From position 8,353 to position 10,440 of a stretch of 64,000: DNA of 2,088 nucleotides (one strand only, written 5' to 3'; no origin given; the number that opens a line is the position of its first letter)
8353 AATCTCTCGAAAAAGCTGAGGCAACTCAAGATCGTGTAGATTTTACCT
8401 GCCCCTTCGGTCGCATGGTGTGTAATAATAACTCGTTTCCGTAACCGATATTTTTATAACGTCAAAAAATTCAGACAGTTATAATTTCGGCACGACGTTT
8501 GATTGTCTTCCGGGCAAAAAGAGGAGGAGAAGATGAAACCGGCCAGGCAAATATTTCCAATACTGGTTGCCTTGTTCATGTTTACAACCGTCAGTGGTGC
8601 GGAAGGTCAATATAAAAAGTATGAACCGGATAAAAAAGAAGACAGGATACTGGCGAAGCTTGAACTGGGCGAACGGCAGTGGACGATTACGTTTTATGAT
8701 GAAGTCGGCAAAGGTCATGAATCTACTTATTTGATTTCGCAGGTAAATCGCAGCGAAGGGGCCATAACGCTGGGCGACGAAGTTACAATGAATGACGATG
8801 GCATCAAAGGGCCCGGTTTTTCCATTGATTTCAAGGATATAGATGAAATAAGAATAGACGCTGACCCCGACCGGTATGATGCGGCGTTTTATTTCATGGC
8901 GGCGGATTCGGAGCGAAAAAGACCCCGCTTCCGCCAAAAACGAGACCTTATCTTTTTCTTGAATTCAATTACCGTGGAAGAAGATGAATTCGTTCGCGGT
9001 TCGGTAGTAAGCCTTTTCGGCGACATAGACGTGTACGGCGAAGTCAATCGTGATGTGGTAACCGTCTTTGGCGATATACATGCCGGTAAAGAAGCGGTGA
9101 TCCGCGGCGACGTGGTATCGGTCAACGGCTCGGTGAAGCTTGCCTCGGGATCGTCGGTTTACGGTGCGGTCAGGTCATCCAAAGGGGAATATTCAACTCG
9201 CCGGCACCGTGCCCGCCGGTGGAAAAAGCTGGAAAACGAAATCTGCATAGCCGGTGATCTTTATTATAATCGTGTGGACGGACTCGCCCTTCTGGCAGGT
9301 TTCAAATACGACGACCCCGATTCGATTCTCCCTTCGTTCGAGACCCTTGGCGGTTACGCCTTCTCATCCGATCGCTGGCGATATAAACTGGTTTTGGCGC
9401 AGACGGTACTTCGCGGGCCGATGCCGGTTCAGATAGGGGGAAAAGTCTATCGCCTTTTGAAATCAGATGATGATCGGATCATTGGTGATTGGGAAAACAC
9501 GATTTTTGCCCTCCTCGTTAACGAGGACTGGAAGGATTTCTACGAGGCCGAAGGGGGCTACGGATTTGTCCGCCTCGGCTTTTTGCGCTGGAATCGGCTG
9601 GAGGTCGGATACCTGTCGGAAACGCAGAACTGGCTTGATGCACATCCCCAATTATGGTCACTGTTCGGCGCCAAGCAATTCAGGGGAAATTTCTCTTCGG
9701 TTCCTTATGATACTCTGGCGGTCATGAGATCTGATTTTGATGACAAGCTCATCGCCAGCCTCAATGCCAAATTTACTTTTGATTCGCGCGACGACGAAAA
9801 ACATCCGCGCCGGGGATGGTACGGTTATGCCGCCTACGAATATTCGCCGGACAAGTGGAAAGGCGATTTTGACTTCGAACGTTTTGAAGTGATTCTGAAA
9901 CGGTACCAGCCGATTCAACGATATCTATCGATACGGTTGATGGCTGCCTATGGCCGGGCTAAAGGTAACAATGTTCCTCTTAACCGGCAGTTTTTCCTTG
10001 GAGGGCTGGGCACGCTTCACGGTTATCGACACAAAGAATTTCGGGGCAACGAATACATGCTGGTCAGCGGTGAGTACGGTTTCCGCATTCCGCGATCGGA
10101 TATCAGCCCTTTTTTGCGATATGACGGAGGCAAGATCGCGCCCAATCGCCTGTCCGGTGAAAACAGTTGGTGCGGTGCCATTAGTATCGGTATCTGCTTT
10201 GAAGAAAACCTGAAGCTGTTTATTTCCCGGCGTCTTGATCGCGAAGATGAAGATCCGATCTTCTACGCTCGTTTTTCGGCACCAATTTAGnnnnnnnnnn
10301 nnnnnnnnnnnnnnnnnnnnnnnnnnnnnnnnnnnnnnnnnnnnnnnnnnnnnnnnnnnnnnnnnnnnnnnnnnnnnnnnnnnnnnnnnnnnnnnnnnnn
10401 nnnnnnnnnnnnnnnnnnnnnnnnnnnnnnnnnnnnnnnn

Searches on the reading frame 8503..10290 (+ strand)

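Call 97: search_protein_families(library=pfam, proteins=[window:8503-10290:+], max_evalue=0.00001)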
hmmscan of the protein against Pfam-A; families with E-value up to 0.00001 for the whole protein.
window:8503-10290:+ (595 aa): 1 family
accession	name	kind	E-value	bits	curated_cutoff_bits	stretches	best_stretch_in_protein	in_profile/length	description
PF01103.29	Omp85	-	6.7e-14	52.6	24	1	408-532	105-244/325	Omp85 superfamily domain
